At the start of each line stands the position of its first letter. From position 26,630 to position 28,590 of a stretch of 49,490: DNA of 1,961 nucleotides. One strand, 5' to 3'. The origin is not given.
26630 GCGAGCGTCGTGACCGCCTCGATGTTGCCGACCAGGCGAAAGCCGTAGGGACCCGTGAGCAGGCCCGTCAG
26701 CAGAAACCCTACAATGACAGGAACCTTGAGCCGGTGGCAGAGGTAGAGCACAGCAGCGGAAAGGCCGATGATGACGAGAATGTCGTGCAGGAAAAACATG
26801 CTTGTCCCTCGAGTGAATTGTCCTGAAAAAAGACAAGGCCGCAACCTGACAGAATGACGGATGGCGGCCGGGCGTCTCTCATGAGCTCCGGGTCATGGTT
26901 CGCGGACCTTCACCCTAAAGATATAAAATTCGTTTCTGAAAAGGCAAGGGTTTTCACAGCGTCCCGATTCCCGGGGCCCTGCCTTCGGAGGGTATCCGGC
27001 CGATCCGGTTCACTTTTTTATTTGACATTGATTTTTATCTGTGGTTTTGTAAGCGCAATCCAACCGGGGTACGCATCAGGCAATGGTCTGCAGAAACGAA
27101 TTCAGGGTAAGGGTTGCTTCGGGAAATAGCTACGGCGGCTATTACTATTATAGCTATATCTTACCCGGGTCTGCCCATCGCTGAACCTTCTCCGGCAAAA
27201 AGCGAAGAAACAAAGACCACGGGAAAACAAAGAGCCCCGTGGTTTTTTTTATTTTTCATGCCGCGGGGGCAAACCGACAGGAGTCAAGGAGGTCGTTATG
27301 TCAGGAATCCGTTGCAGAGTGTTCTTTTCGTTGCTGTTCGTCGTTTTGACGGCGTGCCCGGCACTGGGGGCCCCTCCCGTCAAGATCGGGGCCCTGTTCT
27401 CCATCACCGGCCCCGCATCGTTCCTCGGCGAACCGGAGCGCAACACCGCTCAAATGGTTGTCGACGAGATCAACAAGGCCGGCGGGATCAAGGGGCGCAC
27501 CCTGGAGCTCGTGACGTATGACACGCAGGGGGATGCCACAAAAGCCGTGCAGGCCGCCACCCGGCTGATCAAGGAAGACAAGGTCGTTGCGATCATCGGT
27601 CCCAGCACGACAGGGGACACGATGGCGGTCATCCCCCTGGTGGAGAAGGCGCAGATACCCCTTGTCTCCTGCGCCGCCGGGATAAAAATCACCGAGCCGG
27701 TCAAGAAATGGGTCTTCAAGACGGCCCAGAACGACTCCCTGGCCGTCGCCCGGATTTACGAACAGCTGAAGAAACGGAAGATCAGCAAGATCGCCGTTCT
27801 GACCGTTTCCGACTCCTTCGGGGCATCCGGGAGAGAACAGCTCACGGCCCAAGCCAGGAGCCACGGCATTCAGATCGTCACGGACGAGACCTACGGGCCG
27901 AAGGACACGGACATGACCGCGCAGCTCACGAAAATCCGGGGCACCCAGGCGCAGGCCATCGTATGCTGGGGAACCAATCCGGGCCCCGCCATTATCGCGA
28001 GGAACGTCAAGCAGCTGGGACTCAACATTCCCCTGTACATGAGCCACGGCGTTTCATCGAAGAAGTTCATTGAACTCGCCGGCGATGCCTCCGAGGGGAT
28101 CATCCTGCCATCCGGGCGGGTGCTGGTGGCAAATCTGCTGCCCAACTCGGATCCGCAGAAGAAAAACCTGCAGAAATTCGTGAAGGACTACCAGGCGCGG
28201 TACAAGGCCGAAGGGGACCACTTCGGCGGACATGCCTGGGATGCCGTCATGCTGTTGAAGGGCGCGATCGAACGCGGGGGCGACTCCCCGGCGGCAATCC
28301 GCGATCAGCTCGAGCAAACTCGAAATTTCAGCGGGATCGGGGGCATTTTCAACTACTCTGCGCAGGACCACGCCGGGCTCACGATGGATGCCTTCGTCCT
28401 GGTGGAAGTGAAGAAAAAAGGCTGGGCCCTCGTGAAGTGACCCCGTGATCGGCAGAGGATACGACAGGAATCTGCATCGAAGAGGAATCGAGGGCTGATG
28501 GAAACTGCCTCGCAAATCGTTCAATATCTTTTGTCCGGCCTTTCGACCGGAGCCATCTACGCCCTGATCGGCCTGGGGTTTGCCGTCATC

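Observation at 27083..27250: Candidate tyrosine-sensing leader-peptide attenuator in front of a Liv-type ABC importer plus PaaK-like CoA ligase operon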

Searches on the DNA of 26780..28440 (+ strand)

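Call 6: search_rna_families(source=window, start=26780, end=27320, threshold=evalue, max_evalue=10)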
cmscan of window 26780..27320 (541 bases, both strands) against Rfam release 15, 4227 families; matches with E-value up to 10: 7.
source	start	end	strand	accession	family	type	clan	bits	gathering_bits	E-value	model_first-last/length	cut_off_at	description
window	27117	27252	-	RF00516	ylbH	Cis-reg; leader;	-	21.2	50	0.028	1-122/122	no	ylbH leader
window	27139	27252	+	RF00514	His_leader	Cis-reg; leader;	-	18.5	49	1.3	1-126/126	no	Histidine operon leader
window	26933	27023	+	RF02353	BjrC68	Gene; sRNA;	-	16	39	0.17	1-82/82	no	Bradyrhizobiaceae sRNA BjrC68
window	27213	27254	-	RF02416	TCV_H4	Cis-reg;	-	15.1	50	9.8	1-51/51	no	Turnip crinkle virus 3'UTR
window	27207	27301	-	RF00514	His_leader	Cis-reg; leader;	-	14.2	49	9.9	1-126/126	no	Histidine operon leader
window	27177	27251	+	RF02100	tfoR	Gene; sRNA;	-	13.2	70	2.1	1-101/101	no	Translational regulator of tfoXVC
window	27213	27259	-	RF02376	antisense_SR1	Gene; sRNA;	-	12.9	45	4.8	160-208/210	no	SR1 sRNA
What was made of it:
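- On Rfam leader families (His_leader RF00514, Trp, Leu, Thr, Phe leaders): The top hit overall was ylbH leader on the - strand, 21.2 bits against 50, E 0.028 (call 6).
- On T-box leaders: There is no T-box hit even at E up to 10 in 26780-27320 (call 6).
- Closest known: Escherichia coli trp operon leader. Different: There is no sequence or structure homology: the best Rfam leader match is His_leader at 18.5 bits against a threshold of 49 (call 6).
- Closest known: pheA and pheST leaders. Different: No Rfam match to any Phe leader model reached E<=10 in the window (call 6).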

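Call 72: search_rna_families(sources=[L001, L002, L018, L026, L048, L014, L203, L207], threshold=gathering)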
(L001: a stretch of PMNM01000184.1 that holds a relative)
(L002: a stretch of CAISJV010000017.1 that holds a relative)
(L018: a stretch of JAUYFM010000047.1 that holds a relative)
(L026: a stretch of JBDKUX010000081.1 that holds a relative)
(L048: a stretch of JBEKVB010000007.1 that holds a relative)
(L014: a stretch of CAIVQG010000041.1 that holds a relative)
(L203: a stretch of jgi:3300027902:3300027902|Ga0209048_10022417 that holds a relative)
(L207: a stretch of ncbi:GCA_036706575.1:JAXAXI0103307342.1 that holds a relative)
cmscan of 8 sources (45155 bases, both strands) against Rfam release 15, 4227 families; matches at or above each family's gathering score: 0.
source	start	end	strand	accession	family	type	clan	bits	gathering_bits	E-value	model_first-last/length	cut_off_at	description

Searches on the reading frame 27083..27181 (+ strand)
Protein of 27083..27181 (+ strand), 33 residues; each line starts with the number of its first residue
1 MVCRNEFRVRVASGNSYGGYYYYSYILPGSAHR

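Call 78: search_protein_representatives(protein=window:27083-27181:+)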
Query: 33 residues. Proteins with E-value up to 0.001 (for the whole library): 1; up to 1e-10: 0; up to 1e-30: 0. The best 1 are listed.
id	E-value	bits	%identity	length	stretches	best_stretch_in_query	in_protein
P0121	5.5e-04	35.3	46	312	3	3-24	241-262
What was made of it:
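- No relatives were found among 1.84 billion protein representatives (call 78).
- Tried and rejected: A phmmer search of the 33-aa peptide against 1.84 billion representatives gave one irrelevant 312-aa hit (call 78).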
